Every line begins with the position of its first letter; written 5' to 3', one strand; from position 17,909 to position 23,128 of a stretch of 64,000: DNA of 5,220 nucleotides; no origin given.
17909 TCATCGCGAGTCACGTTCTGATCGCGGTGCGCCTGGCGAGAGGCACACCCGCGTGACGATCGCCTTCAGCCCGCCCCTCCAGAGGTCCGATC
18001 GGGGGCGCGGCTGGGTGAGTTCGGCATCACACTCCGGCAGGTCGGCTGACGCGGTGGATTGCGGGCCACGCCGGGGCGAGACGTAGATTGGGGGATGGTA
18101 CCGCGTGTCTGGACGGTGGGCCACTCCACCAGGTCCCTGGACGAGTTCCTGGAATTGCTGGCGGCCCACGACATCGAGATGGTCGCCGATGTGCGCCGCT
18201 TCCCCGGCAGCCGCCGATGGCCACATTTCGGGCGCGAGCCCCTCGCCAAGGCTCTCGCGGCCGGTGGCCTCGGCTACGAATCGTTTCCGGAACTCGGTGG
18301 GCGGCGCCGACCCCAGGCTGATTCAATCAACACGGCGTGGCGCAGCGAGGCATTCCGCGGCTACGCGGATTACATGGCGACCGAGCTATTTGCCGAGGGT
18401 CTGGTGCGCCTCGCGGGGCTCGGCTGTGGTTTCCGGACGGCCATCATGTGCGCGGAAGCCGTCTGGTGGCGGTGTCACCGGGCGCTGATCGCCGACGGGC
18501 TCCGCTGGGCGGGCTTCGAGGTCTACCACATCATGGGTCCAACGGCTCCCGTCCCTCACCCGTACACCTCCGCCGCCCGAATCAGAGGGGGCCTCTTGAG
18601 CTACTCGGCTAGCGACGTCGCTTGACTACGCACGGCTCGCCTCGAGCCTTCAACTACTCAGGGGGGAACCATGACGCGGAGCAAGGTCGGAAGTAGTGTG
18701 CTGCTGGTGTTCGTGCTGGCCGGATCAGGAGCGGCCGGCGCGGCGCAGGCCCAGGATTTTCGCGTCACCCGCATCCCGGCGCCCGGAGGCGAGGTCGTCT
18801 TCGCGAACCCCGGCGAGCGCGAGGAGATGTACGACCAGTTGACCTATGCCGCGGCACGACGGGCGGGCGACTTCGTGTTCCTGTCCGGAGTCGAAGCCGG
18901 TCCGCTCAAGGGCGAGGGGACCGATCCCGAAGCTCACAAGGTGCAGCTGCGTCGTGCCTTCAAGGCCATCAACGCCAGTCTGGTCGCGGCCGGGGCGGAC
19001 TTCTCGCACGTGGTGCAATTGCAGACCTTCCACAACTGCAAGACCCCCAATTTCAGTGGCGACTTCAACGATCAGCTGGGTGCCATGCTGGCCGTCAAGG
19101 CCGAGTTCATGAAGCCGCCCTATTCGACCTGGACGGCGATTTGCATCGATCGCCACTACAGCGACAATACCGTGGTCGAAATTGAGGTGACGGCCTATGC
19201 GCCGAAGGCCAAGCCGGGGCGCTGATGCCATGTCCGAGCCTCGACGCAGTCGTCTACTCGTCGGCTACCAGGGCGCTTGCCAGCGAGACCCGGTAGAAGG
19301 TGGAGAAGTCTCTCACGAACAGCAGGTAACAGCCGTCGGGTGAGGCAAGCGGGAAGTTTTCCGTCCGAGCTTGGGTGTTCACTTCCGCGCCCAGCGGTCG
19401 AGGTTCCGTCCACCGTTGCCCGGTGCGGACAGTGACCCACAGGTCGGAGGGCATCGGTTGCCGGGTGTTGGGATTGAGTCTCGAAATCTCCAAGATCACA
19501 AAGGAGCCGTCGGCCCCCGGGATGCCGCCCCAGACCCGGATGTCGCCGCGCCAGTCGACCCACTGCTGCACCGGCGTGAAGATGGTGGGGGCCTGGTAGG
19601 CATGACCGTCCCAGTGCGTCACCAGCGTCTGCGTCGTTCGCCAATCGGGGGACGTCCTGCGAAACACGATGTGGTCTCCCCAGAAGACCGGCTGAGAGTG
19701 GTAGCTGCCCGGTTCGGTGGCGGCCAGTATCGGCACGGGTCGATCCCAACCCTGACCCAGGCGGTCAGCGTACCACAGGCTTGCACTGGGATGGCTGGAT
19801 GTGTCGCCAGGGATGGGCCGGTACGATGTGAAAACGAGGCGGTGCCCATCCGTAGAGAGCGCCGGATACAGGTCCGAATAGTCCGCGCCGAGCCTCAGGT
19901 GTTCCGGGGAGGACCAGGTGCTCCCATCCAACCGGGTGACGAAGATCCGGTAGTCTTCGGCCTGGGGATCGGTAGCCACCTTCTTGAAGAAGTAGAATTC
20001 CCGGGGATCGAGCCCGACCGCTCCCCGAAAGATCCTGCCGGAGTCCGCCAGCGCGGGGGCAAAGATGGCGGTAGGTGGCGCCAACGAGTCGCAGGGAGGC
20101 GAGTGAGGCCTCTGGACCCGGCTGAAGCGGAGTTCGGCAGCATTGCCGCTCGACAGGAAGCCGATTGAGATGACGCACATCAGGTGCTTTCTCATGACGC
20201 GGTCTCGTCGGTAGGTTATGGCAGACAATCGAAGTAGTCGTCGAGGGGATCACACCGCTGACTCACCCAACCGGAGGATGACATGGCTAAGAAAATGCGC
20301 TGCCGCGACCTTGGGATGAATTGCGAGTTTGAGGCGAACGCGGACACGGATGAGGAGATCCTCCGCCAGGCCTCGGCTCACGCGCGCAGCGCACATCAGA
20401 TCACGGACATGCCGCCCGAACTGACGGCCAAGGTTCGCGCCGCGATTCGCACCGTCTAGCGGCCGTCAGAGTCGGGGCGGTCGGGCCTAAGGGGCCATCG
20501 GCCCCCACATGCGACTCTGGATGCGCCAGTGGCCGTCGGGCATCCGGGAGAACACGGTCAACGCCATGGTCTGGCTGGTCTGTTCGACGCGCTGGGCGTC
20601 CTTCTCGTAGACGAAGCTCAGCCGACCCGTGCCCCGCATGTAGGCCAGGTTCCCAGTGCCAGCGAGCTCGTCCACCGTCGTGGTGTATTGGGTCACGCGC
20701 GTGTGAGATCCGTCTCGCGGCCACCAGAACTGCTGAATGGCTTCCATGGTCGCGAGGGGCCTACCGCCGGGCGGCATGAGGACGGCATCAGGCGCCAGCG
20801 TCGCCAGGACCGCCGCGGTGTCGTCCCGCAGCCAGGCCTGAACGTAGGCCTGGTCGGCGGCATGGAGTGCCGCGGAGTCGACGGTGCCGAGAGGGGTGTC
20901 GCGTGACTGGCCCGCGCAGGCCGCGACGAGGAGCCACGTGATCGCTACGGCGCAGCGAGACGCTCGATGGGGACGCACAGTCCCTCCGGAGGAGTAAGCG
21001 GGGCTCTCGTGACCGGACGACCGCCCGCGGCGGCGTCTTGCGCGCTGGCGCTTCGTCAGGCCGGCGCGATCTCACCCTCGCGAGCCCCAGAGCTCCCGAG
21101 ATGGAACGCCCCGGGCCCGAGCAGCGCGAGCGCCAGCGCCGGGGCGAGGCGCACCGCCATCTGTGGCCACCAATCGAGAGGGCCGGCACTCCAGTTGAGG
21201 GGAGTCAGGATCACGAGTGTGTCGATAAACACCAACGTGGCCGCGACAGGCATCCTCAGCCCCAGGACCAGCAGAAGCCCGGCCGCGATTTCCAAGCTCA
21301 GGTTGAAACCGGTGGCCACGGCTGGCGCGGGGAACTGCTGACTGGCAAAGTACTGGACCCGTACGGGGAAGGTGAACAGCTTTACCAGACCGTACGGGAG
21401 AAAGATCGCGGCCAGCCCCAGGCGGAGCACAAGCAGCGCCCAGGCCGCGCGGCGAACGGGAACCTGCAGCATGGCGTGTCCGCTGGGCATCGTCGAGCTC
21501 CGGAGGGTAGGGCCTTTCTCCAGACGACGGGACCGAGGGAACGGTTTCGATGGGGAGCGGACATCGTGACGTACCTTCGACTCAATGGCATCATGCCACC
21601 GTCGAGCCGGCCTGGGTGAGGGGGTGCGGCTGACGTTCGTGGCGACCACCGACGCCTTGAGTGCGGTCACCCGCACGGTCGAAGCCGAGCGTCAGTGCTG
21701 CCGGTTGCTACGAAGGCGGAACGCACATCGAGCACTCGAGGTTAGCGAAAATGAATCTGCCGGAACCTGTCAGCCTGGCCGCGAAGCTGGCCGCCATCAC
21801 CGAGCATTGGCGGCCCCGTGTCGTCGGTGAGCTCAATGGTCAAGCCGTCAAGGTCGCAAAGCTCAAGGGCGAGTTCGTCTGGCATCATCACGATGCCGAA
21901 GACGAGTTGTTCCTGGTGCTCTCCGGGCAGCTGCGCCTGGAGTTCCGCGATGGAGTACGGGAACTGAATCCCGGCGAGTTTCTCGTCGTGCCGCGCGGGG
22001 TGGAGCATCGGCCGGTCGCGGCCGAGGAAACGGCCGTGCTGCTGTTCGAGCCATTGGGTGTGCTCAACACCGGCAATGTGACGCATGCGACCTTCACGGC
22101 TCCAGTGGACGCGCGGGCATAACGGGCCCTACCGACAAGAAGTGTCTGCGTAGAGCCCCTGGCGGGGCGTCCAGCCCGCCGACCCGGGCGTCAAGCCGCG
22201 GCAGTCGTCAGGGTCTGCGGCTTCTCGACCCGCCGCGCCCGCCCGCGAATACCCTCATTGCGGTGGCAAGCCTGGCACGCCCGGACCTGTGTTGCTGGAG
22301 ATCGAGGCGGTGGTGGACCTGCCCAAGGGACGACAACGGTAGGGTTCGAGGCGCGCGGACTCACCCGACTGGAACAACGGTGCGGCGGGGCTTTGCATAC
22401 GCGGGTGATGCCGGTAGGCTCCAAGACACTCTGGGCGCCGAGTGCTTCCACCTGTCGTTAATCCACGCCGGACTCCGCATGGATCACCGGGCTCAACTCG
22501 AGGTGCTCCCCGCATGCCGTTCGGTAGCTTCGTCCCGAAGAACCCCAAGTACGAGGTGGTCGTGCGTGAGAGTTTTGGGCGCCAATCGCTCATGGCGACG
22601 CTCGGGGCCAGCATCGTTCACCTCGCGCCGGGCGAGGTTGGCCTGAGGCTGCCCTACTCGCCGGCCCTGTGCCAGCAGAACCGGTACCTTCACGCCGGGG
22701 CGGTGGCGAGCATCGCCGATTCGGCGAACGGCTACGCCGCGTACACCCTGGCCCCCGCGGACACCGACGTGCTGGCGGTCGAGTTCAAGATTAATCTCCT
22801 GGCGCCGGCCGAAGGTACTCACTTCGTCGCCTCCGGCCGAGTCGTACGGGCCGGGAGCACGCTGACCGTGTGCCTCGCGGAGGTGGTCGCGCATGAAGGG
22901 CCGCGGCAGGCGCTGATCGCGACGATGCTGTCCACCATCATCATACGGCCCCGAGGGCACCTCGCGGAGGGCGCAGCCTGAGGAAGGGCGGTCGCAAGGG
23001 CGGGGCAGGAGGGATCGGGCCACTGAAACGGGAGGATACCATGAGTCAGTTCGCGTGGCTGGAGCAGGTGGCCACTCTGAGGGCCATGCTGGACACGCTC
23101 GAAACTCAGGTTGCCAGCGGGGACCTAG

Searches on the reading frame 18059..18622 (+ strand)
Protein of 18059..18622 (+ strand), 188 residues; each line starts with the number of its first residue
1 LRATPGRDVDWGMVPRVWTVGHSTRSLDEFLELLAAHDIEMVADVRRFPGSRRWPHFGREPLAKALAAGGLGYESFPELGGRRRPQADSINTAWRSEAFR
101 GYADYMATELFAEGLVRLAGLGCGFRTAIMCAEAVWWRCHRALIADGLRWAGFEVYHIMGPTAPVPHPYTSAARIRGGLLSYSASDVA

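Call 32: search_protein_families(library=pfam, proteins=[window:18059-18622:+], max_evalue=0.001)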
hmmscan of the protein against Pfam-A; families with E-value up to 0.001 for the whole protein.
window:18059-18622:+ (188 aa): 1 family
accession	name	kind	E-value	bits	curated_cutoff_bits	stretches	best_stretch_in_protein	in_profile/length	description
PF04343.18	DUF488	-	2e-25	90.2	22.2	1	26-146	1-119/121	Domain of unknown function DUF488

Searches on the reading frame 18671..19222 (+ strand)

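Call 32: search_protein_families(library=pfam, proteins=[window:18671-19222:+], max_evalue=0.001)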
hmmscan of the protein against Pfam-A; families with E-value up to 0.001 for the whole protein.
window:18671-19222:+ (184 aa): 1 family
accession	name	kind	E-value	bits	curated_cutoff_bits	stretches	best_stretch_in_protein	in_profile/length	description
PF01042.26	Ribonuc_L-PSP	-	9.4e-10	39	27.3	1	58-176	10-120/121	Endoribonuclease L-PSP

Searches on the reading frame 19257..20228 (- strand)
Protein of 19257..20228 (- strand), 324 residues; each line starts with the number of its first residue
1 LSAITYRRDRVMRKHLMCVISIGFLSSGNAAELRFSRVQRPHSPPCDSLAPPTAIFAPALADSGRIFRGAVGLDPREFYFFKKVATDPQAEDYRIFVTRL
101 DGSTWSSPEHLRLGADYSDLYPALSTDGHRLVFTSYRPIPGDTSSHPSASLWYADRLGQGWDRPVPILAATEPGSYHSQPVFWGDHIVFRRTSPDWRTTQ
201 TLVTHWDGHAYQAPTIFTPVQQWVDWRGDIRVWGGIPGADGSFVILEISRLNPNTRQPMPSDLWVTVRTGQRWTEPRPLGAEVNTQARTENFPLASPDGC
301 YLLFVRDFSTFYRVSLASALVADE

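Call 32: search_protein_families(library=pfam, proteins=[window:19257-20228:-], max_evalue=0.001)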
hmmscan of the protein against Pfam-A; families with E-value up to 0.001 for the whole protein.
window:19257-20228:- (324 aa): 1 family
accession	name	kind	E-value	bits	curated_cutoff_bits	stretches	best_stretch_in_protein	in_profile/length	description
PF07676.18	PD40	-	9.9e-06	25.8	20.9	0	120-141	12-32/38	WD40-like Beta Propeller Repeat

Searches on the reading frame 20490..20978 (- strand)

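Call 32: search_protein_families(library=pfam, proteins=[window:20490-20978:-], max_evalue=0.001)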
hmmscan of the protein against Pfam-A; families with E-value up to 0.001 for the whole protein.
window:20490-20978:- (163 aa): 2 families
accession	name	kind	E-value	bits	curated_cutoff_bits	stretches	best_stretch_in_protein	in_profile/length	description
PF14534.12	DUF4440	-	1.7e-11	44.9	25.2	1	38-153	1-107/107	Domain of unknown function (DUF4440)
PF12680.13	SnoaL_2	-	7.1e-09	36.6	27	1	43-151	2-99/102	SnoaL-like domain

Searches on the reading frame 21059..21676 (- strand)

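Call 33: search_protein_families(library=pfam, proteins=[window:21059-21676:-], max_evalue=0.001)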
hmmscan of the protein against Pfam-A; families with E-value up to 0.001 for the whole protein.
window:21059-21676:- (206 aa): 1 family
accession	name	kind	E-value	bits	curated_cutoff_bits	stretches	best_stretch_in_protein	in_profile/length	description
PF07681.17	DoxX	-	6.9e-13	49.5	23.6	1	80-157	1-80/85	DoxX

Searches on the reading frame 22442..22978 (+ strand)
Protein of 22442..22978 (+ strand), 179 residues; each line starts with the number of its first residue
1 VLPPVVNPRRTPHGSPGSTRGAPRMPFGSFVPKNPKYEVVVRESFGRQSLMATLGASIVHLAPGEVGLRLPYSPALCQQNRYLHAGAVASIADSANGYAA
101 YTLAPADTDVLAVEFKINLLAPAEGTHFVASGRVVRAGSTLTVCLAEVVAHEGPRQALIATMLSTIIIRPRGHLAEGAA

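Call 33: search_protein_families(library=pfam, proteins=[window:22442-22978:+], max_evalue=0.001)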
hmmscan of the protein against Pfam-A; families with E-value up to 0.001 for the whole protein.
window:22442-22978:+ (179 aa): 2 families
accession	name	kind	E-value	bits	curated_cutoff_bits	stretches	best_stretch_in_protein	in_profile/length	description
PF03061.28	4HBT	-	9.2e-11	42.4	20.6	1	82-153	3-75/79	Thioesterase superfamily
PF14539.12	DUF4442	-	2e-05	25.3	25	1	51-126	16-91/132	Domain of unknown function (DUF4442)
